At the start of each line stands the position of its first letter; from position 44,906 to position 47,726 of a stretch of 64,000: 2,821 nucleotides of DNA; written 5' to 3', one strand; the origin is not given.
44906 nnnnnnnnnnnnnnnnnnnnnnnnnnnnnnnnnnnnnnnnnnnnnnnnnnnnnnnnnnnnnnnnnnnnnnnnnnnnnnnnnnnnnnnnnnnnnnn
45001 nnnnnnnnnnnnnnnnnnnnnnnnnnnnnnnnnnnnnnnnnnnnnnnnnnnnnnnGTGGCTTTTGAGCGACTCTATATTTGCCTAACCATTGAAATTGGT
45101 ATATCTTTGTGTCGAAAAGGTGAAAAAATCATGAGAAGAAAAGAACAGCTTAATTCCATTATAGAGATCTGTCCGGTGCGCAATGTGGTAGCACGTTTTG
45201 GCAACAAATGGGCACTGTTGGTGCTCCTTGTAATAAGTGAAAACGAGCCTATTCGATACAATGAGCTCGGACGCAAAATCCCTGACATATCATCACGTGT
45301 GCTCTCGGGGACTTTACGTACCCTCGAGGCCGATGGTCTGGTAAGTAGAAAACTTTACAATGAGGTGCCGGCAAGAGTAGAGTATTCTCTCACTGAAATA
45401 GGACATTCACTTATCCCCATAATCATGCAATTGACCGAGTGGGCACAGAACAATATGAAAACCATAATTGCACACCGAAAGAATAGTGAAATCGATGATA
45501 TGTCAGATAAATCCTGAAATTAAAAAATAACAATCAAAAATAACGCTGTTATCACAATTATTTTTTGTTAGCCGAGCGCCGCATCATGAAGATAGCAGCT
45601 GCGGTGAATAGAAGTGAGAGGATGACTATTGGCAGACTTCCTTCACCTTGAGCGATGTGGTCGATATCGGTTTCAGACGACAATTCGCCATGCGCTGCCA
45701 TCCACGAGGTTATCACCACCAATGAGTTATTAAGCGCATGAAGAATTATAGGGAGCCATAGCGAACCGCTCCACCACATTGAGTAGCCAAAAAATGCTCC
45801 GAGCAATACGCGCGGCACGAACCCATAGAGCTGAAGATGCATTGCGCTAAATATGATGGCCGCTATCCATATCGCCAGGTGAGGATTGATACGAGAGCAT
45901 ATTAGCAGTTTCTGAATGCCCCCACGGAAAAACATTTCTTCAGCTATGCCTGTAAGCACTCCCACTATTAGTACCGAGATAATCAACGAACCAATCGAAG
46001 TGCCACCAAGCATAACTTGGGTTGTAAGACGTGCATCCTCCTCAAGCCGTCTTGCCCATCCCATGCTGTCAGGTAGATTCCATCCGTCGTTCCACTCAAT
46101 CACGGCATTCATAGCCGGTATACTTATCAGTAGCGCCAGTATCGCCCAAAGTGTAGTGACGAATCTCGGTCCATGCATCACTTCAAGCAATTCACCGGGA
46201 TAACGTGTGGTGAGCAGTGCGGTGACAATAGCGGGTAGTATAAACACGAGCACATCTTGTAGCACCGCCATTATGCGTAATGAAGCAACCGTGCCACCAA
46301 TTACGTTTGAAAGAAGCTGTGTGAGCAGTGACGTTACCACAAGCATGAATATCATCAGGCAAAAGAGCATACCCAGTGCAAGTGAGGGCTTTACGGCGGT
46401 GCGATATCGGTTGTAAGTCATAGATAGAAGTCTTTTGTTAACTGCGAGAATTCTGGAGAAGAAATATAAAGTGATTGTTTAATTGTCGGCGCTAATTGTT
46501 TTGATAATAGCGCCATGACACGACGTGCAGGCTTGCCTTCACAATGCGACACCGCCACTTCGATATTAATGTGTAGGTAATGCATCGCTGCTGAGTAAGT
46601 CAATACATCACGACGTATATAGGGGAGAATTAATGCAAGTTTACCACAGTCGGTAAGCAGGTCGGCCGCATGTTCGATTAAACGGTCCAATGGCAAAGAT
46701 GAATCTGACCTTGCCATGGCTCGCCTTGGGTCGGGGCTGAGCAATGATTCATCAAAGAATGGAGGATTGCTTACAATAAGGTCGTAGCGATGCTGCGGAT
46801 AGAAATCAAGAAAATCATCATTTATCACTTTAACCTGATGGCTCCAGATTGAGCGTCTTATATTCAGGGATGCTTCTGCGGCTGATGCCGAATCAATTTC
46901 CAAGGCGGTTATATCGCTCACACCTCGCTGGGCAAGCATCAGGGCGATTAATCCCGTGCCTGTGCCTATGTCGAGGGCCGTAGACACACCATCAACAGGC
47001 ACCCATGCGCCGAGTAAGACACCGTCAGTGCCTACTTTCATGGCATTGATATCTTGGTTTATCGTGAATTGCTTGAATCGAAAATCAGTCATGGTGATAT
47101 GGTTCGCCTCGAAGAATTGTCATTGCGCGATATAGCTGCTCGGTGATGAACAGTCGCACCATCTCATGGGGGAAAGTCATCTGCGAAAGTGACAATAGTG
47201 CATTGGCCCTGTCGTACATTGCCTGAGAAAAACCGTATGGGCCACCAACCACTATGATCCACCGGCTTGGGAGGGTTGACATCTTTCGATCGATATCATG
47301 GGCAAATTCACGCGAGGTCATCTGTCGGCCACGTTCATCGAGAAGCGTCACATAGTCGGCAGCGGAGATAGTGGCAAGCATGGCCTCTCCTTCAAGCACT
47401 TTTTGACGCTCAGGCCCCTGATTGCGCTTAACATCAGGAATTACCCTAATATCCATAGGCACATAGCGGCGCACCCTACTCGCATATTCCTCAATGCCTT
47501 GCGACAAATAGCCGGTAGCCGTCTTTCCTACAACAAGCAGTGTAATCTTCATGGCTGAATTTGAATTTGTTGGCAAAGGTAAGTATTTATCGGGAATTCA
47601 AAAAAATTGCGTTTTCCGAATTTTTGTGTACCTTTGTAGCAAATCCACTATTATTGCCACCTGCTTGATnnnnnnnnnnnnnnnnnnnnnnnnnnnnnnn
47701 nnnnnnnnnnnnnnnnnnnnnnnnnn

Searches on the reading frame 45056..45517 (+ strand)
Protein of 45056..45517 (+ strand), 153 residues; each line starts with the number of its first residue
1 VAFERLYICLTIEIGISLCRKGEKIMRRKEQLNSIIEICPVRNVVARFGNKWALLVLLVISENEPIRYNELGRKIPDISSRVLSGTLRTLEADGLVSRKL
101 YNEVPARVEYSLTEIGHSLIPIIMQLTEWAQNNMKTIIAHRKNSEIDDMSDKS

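Call 4: search_protein_families(library=ncbifam, proteins=[window:45056-45517:+], max_evalue=0.01)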
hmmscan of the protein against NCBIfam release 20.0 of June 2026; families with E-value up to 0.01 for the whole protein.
window:45056-45517:+ (153 aa): 5 families
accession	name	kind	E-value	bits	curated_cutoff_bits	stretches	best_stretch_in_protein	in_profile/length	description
NF047367.1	redox_TF_RrpA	exception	1.3e-20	73.5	185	1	39-133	6-100/101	MarR family transcription factor RrpA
NF047364.1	redox_TF_RrpB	exception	1.6e-19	70.1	175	1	37-132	3-102/105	MarR family transcription factor RrpB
TIGR02337.1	HpaR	equivalog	0.00022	21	121.2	1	56-149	33-125/130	homoprotocatechuate degradation operon regulator HpaR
NF052638.1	TransRegOhrRVib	equivalog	0.0029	17.3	200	1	54-119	40-104/141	transcriptional regulator OhrR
TIGR02719.1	repress_PhaQ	equivalog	0.0035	17.6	139.35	1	85-138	62-117/138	poly-beta-hydroxybutyrate-responsive repressor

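Call 5: search_protein_families(library=pfam, proteins=[window:45056-45517:+], max_evalue=0.01)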
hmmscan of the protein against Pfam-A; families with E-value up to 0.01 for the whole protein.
window:45056-45517:+ (153 aa): 3 families
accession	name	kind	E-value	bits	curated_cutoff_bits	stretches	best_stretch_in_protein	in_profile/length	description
PF01638.23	HxlR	-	3.4e-28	97.8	20.8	1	49-135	3-88/91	HxlR-like helix-turn-helix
PF01047.28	MarR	-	0.001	19.3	24.6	1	54-99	6-50/59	MarR family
PF03551.20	PadR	-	0.009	16.4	27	0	86-118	37-71/75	Transcriptional regulator PadR-like family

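Call 70: search_protein_families(library=pfam, proteins=[window:45131-45517:+], max_evalue=0.01)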
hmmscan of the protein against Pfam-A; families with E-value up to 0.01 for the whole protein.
window:45131-45517:+ (128 aa): 3 families
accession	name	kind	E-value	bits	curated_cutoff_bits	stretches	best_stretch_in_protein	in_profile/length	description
PF01638.23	HxlR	-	2.5e-28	98.2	20.8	1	24-110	3-88/91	HxlR-like helix-turn-helix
PF01047.28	MarR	-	0.00074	19.8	24.6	1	29-74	6-50/59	MarR family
PF03551.20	PadR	-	0.0067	16.8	27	0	61-93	37-71/75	Transcriptional regulator PadR-like family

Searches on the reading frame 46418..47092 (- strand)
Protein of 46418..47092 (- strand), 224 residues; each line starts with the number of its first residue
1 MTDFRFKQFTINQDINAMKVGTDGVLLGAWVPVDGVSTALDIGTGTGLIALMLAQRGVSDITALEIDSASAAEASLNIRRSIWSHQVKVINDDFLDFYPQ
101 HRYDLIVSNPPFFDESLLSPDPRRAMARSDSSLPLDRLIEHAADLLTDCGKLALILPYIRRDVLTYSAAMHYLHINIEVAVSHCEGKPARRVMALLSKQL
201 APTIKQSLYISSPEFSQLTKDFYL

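Call 4: search_protein_families(library=ncbifam, proteins=[window:46418-47092:-], max_evalue=0.01)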
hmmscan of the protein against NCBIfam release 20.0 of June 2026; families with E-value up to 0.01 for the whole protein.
window:46418-47092:- (224 aa): 31 families (the best 25 are shown)
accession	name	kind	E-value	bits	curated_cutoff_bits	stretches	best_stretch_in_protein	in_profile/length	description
NF047853.1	tRm6a37MtseTrmN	equivalog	6.4e-59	199.6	350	1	4-224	12-242/244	tRNA(1)(Val) (adenine(37)-N(6))-methyltransferase TrmN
TIGR03534.1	RF_mod_PrmC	equivalog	2.4e-16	60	199.1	1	36-154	89-217/253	peptide chain release factor N(5)-glutamine methyltransferase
TIGR03533.1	L3_gln_methyl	equivalog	1.1e-13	51.2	229.7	1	29-152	115-247/284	50S ribosomal protein L3 N(5)-glutamine methyltransferase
TIGR00536.1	hemK_fam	subfamily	3.1e-13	49.4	115.5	1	38-150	117-238/286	HemK family protein methyltransferase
NF011529.0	PRK14968.1-3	equivalog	1.1e-10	41.3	162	1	9-155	8-155/198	putative methyltransferase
NF000499.2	Erm23S_rRNA_broad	equivalog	3.3e-09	36.5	212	1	38-112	26-96/244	23S ribosomal RNA methyltransferase Erm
NF001785.0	PRK00517.2-2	equivalog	2.2e-08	33.6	188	1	38-109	148-218/282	50S ribosomal protein L11 methyltransferase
TIGR00537.1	hemK_rel_arch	hypoth_equivalog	2e-07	30.9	87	1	33-114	17-94/179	HemK2/MTQ2 family protein methyltransferase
TIGR00755.1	ksgA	equivalog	3.6e-07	29.7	171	1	37-112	31-104/256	16S rRNA (adenine(1518)-N(6)/adenine(1519)-N(6))-dimethyltransferase RsmA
NF043040.1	corrin_prot_MT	hypoth_equivalog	4.4e-07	29.6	180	1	39-109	45-117/216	corrinoid protein-associated methyltransferase CpaM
NF011527.0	PRK14968.1-1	equivalog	4.9e-07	29.6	242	1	33-114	32-105/192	putative methyltransferase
TIGR00406.1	prmA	equivalog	4.2e-06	26.4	183.15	1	37-109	161-232/288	50S ribosomal protein L11 methyltransferase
NF007023.0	PRK09489.1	equivalog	4.4e-06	26.1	295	1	38-115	199-274/342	16S rRNA (guanine(1207)-N(2))-methyltransferase RsmC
NF011530.0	PRK14968.1-4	equivalog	7.4e-06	25.4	243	1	37-113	41-110/202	putative methyltransferase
NF011528.0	PRK14968.1-2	equivalog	9.9e-06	25.2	171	1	8-113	11-118/205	putative methyltransferase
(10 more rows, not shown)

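Call 5: search_protein_families(library=pfam, proteins=[window:46418-47092:-], max_evalue=0.01)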
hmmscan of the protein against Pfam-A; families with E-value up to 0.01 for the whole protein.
window:46418-47092:- (224 aa): 14 families
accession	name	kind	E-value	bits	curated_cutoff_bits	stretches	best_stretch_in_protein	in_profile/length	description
PF05175.20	MTS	-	4e-14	53.1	23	1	37-156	33-140/170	Methyltransferase small domain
PF13649.12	Methyltransf_25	-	2.4e-08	35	27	1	40-111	2-73/97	Methyltransferase domain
PF06325.19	PrmA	-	1.4e-06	28.5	22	1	37-109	163-233/296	Ribosomal protein L11 methyltransferase (PrmA)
PF08241.18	Methyltransf_11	-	2.6e-06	28.4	21.2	1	40-126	1-80/95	Methyltransferase domain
PF08242.18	Methyltransf_12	-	1.4e-05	26.2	30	1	40-111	1-73/98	Methyltransferase domain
PF13489.12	Methyltransf_23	-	1.8e-05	24.9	27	1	38-148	25-110/164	Methyltransferase domain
PF01596.23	Methyltransf_3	-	1.9e-05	24.5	22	1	7-96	15-107/204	O-methyltransferase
PF13847.12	Methyltransf_31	-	7.8e-05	22.8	27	1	38-126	6-94/145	Methyltransferase domain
PF00398.26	RrnaAD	-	0.00014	21.5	24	1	38-101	33-92/263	Ribosomal RNA adenine dimethylase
PF03602.21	Cons_hypoth95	-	0.00036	20.7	24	1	38-117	44-128/182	Conserved hypothetical protein 95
PF01170.24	UPF0020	-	0.00039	20.6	22.3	1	60-112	78-131/197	RMKL-like, methyltransferase domain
PF12847.13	Methyltransf_18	-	0.001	19.5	27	1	36-107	15-87/151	Methyltransferase domain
PF07669.17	Eco57I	-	0.0045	17.5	25.3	1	84-157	53-135/171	Eco57I restriction-modification methylase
PF05971.18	Methyltransf_10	-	0.0092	15.8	23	0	37-117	104-192/299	RNA methyltransferase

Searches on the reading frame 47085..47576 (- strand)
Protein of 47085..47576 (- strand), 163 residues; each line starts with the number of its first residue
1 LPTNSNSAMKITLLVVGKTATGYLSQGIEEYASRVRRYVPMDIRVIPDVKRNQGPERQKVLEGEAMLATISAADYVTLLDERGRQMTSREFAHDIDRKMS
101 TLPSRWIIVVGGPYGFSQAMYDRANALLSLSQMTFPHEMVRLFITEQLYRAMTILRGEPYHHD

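Call 4: search_protein_families(library=ncbifam, proteins=[window:47085-47576:-], max_evalue=0.01)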
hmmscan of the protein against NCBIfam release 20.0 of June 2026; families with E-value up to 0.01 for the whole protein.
window:47085-47576:- (163 aa): 9 families
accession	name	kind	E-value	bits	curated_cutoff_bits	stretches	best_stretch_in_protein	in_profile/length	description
NF000990.0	PRK00103.2-4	equivalog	1.6e-58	197.1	207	1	9-162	1-156/157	23S rRNA (pseudouridine(1915)-N(3))-methyltransferase RlmH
NF000985.0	PRK00103.1-3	equivalog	2e-38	131.8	172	1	9-161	1-158/159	23S rRNA (pseudouridine(1915)-N(3))-methyltransferase RlmH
TIGR00246.1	tRNA_RlmH_YbeA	equivalog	3.6e-37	127.7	149.7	1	10-162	2-154/155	23S rRNA (pseudouridine(1915)-N(3))-methyltransferase RlmH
NF000986.0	PRK00103.1-4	equivalog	6.5e-37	127.1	141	1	9-162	1-155/156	23S rRNA (pseudouridine(1915)-N(3))-methyltransferase RlmH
NF000989.0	PRK00103.2-3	equivalog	5.5e-34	117.5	169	1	9-162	1-159/160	23S rRNA (pseudouridine(1915)-N(3))-methyltransferase RlmH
NF000988.0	PRK00103.2-2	equivalog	2.2e-29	102.5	199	1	9-163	1-156/156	23S rRNA (pseudouridine(1915)-N(3))-methyltransferase RlmH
NF000984.0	PRK00103.1-1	equivalog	4.8e-27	94.7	242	1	9-162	1-155/156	23S rRNA (pseudouridine(1915)-N(3))-methyltransferase RlmH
NF000991.0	PRK00103.2-5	equivalog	8.4e-27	93.9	216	1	9-162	1-159/160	23S rRNA (pseudouridine(1915)-N(3))-methyltransferase RlmH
NF000987.0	PRK00103.2-1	equivalog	1.9e-12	47.8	210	1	72-161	67-150/151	23S rRNA (pseudouridine(1915)-N(3))-methyltransferase RlmH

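Call 5: search_protein_families(library=pfam, proteins=[window:47085-47576:-], max_evalue=0.01)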
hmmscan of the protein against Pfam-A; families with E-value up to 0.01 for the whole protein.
window:47085-47576:- (163 aa): 1 family
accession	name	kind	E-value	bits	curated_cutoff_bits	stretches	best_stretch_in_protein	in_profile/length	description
PF02590.22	SPOUT_MTase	-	2.3e-51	174.3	27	1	9-161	1-154/154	Predicted SPOUT methyltransferase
